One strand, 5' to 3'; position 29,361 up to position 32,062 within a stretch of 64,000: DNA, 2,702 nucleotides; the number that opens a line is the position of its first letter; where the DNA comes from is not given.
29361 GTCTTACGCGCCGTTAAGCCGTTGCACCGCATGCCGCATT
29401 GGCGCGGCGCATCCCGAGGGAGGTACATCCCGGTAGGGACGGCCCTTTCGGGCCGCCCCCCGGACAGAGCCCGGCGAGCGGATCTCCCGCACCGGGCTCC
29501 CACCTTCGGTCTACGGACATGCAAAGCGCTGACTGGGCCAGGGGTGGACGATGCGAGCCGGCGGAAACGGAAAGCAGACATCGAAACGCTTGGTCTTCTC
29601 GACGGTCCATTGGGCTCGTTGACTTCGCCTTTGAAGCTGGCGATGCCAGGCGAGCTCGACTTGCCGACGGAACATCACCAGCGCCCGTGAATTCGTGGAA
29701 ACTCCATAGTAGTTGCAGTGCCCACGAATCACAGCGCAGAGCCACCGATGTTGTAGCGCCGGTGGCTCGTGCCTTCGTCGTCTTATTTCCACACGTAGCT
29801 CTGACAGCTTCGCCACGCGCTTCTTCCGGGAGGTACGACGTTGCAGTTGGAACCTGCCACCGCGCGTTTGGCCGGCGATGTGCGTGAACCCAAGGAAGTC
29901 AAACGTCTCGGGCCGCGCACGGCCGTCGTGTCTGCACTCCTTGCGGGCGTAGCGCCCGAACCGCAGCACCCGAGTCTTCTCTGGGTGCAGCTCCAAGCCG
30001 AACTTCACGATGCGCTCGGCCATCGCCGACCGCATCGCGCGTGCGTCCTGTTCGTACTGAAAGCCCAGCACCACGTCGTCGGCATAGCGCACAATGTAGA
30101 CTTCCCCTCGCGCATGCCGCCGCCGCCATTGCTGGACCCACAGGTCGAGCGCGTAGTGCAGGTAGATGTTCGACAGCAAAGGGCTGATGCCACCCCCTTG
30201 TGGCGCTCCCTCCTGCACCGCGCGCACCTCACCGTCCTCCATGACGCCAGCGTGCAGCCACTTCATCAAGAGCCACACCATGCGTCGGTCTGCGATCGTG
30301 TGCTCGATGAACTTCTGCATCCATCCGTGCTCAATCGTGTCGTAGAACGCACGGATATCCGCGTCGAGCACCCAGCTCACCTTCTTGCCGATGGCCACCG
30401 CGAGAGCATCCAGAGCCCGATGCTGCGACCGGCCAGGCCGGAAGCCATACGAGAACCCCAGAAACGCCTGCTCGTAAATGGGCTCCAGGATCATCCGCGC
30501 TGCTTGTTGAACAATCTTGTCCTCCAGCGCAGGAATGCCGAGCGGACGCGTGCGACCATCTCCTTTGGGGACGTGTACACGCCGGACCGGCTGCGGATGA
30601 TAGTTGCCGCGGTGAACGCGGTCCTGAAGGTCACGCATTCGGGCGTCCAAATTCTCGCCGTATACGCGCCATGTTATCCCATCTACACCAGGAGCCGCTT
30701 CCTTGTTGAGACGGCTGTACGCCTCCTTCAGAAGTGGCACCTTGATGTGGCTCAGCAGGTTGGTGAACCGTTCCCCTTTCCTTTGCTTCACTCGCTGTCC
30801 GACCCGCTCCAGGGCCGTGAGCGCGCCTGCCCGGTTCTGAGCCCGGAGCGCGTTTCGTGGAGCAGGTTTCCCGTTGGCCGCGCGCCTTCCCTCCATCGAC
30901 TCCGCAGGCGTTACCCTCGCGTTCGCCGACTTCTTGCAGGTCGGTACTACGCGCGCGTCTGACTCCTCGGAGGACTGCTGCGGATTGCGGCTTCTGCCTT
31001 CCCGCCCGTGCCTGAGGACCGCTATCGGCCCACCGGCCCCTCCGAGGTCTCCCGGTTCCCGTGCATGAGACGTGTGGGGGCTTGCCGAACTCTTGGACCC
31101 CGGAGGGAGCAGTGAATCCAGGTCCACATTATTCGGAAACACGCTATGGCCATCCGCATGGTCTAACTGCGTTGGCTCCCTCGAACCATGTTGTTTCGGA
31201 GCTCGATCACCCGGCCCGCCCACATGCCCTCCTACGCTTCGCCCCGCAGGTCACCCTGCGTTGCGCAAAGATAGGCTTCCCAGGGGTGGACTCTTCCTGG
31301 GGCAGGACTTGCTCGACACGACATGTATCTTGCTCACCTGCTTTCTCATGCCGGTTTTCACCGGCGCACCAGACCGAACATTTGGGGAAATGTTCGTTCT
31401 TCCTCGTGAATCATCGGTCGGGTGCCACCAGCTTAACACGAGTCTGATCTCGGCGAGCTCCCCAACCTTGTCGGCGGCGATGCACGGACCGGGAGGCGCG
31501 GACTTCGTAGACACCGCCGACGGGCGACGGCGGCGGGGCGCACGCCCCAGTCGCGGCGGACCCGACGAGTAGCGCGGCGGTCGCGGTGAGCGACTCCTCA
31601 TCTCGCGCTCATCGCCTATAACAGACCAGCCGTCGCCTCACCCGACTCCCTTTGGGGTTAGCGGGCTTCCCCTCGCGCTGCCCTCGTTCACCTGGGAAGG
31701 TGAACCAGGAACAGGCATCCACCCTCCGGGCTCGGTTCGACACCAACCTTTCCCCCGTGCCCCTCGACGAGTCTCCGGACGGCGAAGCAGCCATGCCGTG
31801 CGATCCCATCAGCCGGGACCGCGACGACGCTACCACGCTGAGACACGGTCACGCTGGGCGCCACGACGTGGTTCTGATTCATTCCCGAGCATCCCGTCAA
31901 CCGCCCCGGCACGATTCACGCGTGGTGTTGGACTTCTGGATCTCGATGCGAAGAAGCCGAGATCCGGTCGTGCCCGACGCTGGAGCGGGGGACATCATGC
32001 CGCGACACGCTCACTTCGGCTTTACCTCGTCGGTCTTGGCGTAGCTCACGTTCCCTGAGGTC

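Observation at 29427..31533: Apparently complete group II intron with intact RT/maturase, inserted just upstream of a CDP-alcohol phosphatidyltransferase gene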

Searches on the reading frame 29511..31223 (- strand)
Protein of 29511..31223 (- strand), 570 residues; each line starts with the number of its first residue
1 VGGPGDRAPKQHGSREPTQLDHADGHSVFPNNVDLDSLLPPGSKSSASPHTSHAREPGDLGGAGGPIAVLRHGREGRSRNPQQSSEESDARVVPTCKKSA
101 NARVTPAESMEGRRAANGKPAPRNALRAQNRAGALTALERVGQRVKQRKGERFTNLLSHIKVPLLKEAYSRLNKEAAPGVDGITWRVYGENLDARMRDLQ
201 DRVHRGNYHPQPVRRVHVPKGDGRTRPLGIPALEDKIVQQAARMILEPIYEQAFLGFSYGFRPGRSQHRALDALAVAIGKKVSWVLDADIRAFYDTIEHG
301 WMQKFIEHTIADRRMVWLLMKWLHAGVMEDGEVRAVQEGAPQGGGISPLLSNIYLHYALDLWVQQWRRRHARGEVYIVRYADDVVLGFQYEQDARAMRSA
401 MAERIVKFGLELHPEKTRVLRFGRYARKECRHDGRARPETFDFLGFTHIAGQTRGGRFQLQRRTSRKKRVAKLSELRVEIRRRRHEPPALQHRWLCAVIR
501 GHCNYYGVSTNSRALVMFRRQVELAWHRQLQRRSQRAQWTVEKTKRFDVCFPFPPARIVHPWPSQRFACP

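Call 5: search_protein_families(library=pfam, proteins=[window:29511-30896:-], max_evalue=0.01)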
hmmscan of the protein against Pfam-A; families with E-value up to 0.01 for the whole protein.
window:29511-30896:- (461 aa): 1 family
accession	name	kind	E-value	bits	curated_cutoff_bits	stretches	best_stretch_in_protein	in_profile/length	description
PF00078.32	RVT_1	-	4.2e-35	121.8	29.6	1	109-338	1-204/205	Reverse transcriptase (RNA-dependent DNA polymerase)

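Call 11: search_protein_families(library=ncbifam, proteins=[window:29511-30896:-], max_evalue=0.001)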
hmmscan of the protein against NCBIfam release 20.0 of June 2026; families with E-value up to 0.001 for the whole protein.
window:29511-30896:- (461 aa): 6 families
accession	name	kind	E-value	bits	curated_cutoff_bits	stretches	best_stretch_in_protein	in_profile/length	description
TIGR04416.1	group_II_RT_mat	equivalog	1.7e-105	353.1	300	1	56-424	4-352/353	group II intron reverse transcriptase/maturase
NF041747.1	Drt3a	equivalog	8.9e-17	61.5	200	1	174-366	111-275/412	antiviral reverse transcriptase Drt3a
NF041746.1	Drt2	equivalog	3.9e-16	59.2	390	1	227-364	220-346/416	antiviral reverse transcriptase Drt2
NF038233.2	retron_St85_RT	exception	7.6e-12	45.1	235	1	101-309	22-211/289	retron St85 family RNA-directed DNA polymerase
NF042941.1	Retron_TIR_antiphage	equivalog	1.9e-08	33.6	600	1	106-292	31-197/464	TIR domain-containing anti-phage reverse transcriptase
NF038237.1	retron_Ec67_fus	exception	2.1e-05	23.2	450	1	107-310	40-247/572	retron Ec67 family RNA-directed DNA polymerase/endonuclease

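Call 12: find_related_loci(query=window:29511-30896:-, collection=genome_contigs, flank=3000)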
Query window:29511-30896:- (461 aa) in genome_contigs; peptide patterns used: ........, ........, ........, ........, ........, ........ (x = any residue, [..] = any of these).
600 stretches matched a pattern (row limit reached: there are more); 587 encode a relative of the query (tblastn E <= 1e-3); the best 80 are kept; 80 distinct loci.
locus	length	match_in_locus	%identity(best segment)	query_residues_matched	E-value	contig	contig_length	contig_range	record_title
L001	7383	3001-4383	71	1-461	0e+0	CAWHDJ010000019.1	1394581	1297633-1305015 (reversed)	MAG: uncultured delta proteobacterium isolate MFD09495.bin.2.10 genome assembly, contig: contig_6991, whole genome shotg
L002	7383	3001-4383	70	1-461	0e+0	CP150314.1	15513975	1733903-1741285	Sorangium sp. So ce134 chromosome, complete genome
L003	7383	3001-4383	71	1-461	0e+0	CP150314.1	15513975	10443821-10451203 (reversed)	Sorangium sp. So ce134 chromosome, complete genome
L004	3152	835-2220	57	1-460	5e-176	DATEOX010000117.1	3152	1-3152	MAG TPA_asm: Thermoanaerobaculia bacterium isolate SMAG_U9006 k141_1427617, whole genome shotgun sequence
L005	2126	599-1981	55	1-459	4e-175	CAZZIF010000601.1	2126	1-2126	MAG TPA_asm: uncultured bacterium isolate SRP332253_co2_114 genome assembly, contig: NODE_66187_length_2126_cov_5.686625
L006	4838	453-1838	55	1-460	3e-160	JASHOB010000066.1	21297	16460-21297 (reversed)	MAG: Alphaproteobacteria bacterium isolate JOPF012 JOPF_A071_contig_24449, whole genome shotgun sequence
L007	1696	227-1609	54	1-460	4e-173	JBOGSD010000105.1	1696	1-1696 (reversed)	MAG: bacterium isolate M3-S_metabat2.bin.423 k127_2157640, whole genome shotgun sequence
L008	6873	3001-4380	53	1-460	1e-154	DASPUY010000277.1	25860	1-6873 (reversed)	MAG TPA_asm: Polyangiaceae bacterium isolate SMAG_U12315 k141_2071325, whole genome shotgun sequence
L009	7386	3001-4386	54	1-460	2e-154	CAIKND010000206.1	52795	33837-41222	MAG: uncultured Acidobacteriaceae bacterium isolate AM-2014_bin-0823 genome assembly, contig: bin-0823:206/241, whole ge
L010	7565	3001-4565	52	1-460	7e-154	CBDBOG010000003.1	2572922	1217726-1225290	MAG: Spirochaetia bacterium isolate 40739a5d-4c61-4e6f-ad63-b7fc718ca5ff genome assembly, contig: contig_3, whole genome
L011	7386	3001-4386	52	1-460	1e-153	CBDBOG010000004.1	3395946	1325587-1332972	MAG: Spirochaetia bacterium isolate 40739a5d-4c61-4e6f-ad63-b7fc718ca5ff genome assembly, contig: contig_4, whole genome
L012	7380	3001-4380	52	1-460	2e-152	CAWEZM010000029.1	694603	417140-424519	MAG: uncultured Acidobacteriaceae bacterium isolate MFD06092.bin.2.5 genome assembly, contig: contig_9248, whole genome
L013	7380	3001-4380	53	1-458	2e-152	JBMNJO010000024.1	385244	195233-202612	MAG: Syntrophomonadales bacterium isolate SBF912LR0HQ0178 contig_7446, whole genome shotgun sequence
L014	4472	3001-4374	53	2-458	4e-153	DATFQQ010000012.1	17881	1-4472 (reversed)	MAG TPA_asm: Candidatus Sulfotelmatobacter sp. isolate SMAG_U9334 k141_2726427, whole genome shotgun sequence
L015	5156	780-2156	52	1-458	1e-151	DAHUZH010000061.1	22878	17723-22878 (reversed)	MAG TPA_asm: Acidobacteriaceae bacterium isolate clean1686 NODE_61_length_22878_cov_6.028551, whole genome shotgun seque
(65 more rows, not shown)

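Call 17: search_solved_structures(query=window:29511-30896:-, max_evalue=0.00001)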
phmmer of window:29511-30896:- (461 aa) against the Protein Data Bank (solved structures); distinct sequences matched with E-value up to 0.00001: 9.
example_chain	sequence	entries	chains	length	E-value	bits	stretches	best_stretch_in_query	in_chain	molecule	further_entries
5hhl_A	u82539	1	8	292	1e-43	153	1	55-312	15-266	Retron-type reverse transcriptase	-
5hhj_A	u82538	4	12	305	1.6e-43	152.4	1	55-312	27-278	Retron-type reverse transcriptase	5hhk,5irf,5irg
7uim_D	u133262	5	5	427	2.4e-43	151.8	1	55-312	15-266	Group II intron reverse transcriptase/maturase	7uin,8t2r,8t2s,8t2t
5g2x_C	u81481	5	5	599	1.5e-42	149.2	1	26-262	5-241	GROUP II INTRON-ENCODED PROTEIN LTRA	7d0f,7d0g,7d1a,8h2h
6ar1_A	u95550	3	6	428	7.5e-39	137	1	65-291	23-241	GsI-IIC RT | Trt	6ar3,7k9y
6me0_C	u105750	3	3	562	4.4e-38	134.4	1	66-420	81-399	Maturase reverse transcriptase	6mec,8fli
7kft_D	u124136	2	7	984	1e-16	64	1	92-315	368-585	Cas6-RT-Cas1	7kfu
9ioa_A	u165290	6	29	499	3.8e-07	32.5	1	84-338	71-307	RNA-dependent DNA polymerase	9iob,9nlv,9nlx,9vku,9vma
8ub7_A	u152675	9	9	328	4.8e-07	32.1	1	84-277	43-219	Reverse transcriptase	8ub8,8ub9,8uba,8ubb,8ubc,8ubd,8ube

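Call 29: find_encoding_contigs(protein=window:29511-30896:-, flank=3000, max_places=10)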
Protein window:29511-30896:- (461 aa): no gene with exactly this product is on record in the collection.

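Call 32: find_encoding_contigs(protein=window:29511-31223:-, flank=3000, max_places=10)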
Protein window:29511-31223:- (570 aa): no gene with exactly this product is on record in the collection.

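Call 44: search_dna_similar(query=window:29511-30896:-, collection=plasmids, mode=protein, max_rows=40, rows=best)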
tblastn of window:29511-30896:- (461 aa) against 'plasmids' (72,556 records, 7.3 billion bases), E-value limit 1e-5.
The search stops at 5000 records and this limit was reached: more records match than are counted here, and every count below describes the 5000 best-scoring records only.
Records with a match: at least 5000; places in all: 7924; records where one place covers at least 80% of the query: 4575.
Best place of each record, by identity: <60% 5000.
By first word of the organism name: Klebsiella 3699; Escherichia 266; Enterobacter 135; Shigella 124; Sinorhizobium 109; Bacillus 65; Rhizobium 52; Citrobacter 50; Bradyrhizobium 48; Salmonella 44; and 87 more.
By predicted mobility (MOB-suite, as given by PLSDB): conjugative 2724; mobilizable 1178; non-mobilizable 1098.
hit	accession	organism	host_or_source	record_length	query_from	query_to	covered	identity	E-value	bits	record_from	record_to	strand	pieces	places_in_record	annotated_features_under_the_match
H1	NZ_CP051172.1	Ralstonia pseudosolanacearum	Whole organism,potato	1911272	1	458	99%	53.6%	5e-149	476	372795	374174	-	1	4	none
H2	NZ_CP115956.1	Ralstonia pseudosolanacearum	Solanum tuberosum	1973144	1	458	99%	53.6%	5e-149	476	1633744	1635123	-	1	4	none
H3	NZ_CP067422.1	Skermanella sp. TT6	Homo sapiens,single cell,skin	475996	1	458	99%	53.4%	5e-146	468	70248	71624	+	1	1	ltrA: group II intron reverse transcriptase/maturase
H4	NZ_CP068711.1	Burkholderia thailandensis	soil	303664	1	458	99%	52.9%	2e-146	469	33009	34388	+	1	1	ltrA: group II intron reverse transcriptase/maturase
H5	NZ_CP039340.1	Ralstonia pseudosolanacearum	-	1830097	1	458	99%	52.5%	1e-145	466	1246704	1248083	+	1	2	none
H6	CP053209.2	Rhizobium leguminosarum bv. trifolii TA1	Trifolium spumosum L. (Annual ...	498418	1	459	100%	52.2%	7e-143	459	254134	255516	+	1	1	ltrA: group II intron reverse transcriptase/maturase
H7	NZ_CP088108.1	Rhizobium ruizarguesonis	cell culture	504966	1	459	100%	52.2%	7e-143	459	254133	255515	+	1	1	ltrA: group II intron reverse transcriptase/maturase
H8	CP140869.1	Rhizobium ruizarguesonis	Trifolium pratense,whole organism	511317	1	459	100%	52.2%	7e-143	459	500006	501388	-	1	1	ltrA: group II intron reverse transcriptase/maturase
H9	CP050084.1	Rhizobium leguminosarum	Trifolium pratense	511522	1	459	100%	52.2%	7e-143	459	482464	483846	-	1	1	ltrA: group II intron reverse transcriptase/maturase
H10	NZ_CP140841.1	Rhizobium ruizarguesonis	Trifolium pratense,whole organism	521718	1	459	100%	52.2%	7e-143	459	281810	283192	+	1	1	ltrA: group II intron reverse transcriptase/maturase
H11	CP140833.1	Rhizobium ruizarguesonis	Trifolium pratense,whole organism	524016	1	459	100%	52.2%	7e-143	459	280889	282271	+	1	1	ltrA: group II intron reverse transcriptase/maturase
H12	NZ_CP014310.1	Burkholderia sp. PAMC 26561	single cell,lichen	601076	1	458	99%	52.1%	3e-141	454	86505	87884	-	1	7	ltrA: group II intron reverse transcriptase/maturase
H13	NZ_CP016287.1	Rhizobium leguminosarum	Vavilovia formosa,cell culture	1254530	1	459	100%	51.7%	2e-142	457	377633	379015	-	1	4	record has no annotation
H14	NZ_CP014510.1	Burkholderia sp. PAMC 28687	Usnea,single cell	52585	1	458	99%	51.8%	1e-140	452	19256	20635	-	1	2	ltrA: group II intron reverse transcriptase/maturase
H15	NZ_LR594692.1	Variovorax sp. WDL1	linuron-contaminated soil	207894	1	458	99%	51.8%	2e-138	446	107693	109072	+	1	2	ltrA: group II intron reverse transcriptase/maturase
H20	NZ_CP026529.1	Sinorhizobium meliloti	Medicago sativa L. subsp. ambigua,Cell ...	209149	1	459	100%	51.5%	2e-140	452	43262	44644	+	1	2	ltrA: group II intron reverse transcriptase/maturase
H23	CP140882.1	Sinorhizobium meliloti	Medicago lupulina,whole organism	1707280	1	459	100%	51.5%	3e-140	451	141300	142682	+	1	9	ltrA: group II intron reverse transcriptase/maturase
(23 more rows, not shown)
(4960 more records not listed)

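Call 53: get_annotated_region(hit=H23, flank=1500)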
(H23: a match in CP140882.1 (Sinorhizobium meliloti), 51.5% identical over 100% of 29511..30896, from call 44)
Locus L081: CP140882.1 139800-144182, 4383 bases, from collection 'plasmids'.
description: Sinorhizobium meliloti strain ml46 plasmid pSymA, complete sequence
organism: Sinorhizobium meliloti (NCBI taxid 382)
taxonomy: Bacteria; Pseudomonadota; Alphaproteobacteria; Hyphomicrobiales; Rhizobiaceae; Sinorhizobium; Sinorhizobium meliloti
host: -; source: Medicago lupulina,whole organism; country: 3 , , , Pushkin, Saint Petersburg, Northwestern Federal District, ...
typing (MOB-suite, as given by PLSDB): conjugative; relaxase MOBQ; mating-pair formation MPF_T
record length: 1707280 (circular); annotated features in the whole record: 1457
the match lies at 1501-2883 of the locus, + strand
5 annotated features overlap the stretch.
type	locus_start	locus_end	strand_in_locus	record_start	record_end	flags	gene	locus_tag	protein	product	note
CDS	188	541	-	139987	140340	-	tnpB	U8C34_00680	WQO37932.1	IS66 family insertion sequence element accessory protein TnpB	-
CDS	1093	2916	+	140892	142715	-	ltrA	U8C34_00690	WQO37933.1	group II intron reverse transcriptase/maturase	-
CDS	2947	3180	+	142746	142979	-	-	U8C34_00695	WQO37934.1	CPBP family intramembrane glutamic endopeptidase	-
CDS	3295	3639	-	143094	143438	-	-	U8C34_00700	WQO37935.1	hypothetical protein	-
CDS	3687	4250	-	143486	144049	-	-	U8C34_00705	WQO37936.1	hypothetical protein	-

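Call 54: get_annotated_region(hit=H20, flank=1500)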
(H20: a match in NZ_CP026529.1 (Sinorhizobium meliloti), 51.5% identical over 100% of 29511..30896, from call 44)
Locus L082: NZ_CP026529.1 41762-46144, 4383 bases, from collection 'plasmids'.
description: Sinorhizobium meliloti strain AK21 plasmid pSmeAK21b, complete sequence
organism: Sinorhizobium meliloti (NCBI taxid 382)
taxonomy: Bacteria; Pseudomonadota; Alphaproteobacteria; Hyphomicrobiales; Rhizobiaceae; Sinorhizobium; Sinorhizobium meliloti
host: -; source: Medicago sativa L. subsp. ambigua,Cell culture; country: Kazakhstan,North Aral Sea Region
typing (MOB-suite, as given by PLSDB): conjugative; replicon rep_cluster_546; relaxase MOBP; mating-pair formation MPF_T
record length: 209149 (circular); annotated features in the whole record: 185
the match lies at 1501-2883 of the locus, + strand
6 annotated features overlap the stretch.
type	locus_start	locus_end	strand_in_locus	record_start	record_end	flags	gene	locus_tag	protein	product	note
CDS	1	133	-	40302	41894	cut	-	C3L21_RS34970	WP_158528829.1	IS66-like element ISRm2 family transposase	GO:0006313 - DNA transposition [Evidence IEA]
CDS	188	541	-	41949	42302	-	tnpB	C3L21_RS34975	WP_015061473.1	IS66 family insertion sequence element accessory protein TnpB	-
CDS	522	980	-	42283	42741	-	-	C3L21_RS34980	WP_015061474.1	transposase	GO:0006313 - DNA transposition [Evidence IEA]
CDS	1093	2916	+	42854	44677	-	ltrA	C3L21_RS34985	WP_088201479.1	group II intron reverse transcriptase/maturase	GO:0000373 - Group II intron splicing [Evidence IEA]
CDS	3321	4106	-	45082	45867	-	-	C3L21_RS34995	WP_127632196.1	DNA-binding transcriptional regulator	GO:0006355 - regulation of DNA-templated transcription [Evidence IEA]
CDS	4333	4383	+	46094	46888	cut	mhpD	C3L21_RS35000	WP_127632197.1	2-keto-4-pentenoate hydratase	GO:0019439 - aromatic compound catabolic process [Evidence IEA]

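Call 64: find_related_loci(query=window:29511-30896:-, collection=metagenome_contigs, flank=2000)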
Query window:29511-30896:- (461 aa) in metagenome_contigs; peptide patterns used: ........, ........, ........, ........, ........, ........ (x = any residue, [..] = any of these).
600 stretches matched a pattern (row limit reached: there are more); 590 encode a relative of the query (tblastn E <= 1e-3); the best 80 are kept; 80 distinct loci.
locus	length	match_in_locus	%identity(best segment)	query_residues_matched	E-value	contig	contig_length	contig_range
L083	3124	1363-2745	79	1-461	0e+0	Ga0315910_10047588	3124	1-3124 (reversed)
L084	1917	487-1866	71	1-460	0e+0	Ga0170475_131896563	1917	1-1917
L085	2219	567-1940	70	1-458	0e+0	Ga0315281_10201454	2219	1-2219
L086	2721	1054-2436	67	1-461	0e+0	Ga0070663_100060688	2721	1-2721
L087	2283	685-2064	67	1-460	0e+0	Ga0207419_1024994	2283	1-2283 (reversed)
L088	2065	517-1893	65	2-461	0e+0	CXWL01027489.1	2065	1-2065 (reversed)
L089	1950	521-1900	63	1-460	0e+0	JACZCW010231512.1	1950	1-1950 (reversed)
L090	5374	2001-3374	55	1-458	7e-164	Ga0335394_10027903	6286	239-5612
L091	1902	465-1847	56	1-460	9e-176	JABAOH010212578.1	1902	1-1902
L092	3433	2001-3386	54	1-460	4e-166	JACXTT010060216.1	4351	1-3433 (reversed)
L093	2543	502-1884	55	1-460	3e-171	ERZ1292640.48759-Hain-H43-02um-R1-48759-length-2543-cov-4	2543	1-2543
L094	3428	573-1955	54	1-460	4e-167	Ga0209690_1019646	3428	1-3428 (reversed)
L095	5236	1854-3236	54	1-460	3e-160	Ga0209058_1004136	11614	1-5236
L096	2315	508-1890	55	1-460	5e-171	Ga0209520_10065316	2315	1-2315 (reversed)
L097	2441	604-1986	55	2-460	5e-169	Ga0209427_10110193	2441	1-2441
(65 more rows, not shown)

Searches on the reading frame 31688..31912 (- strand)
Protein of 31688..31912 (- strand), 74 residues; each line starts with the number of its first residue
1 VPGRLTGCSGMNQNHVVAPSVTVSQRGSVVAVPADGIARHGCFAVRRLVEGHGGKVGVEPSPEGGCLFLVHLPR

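Call 5: search_protein_families(library=pfam, proteins=[window:31688-31912:-], max_evalue=0.01)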
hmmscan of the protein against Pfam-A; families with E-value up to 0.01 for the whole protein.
window:31688-31912:- (74 aa): 1 family
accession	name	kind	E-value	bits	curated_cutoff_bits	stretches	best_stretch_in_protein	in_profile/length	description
PF02518.31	HATPase_c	-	0.0026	18.6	26.4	1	40-73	75-108/111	Histidine kinase-, DNA gyrase B-, and HSP90-like ATPase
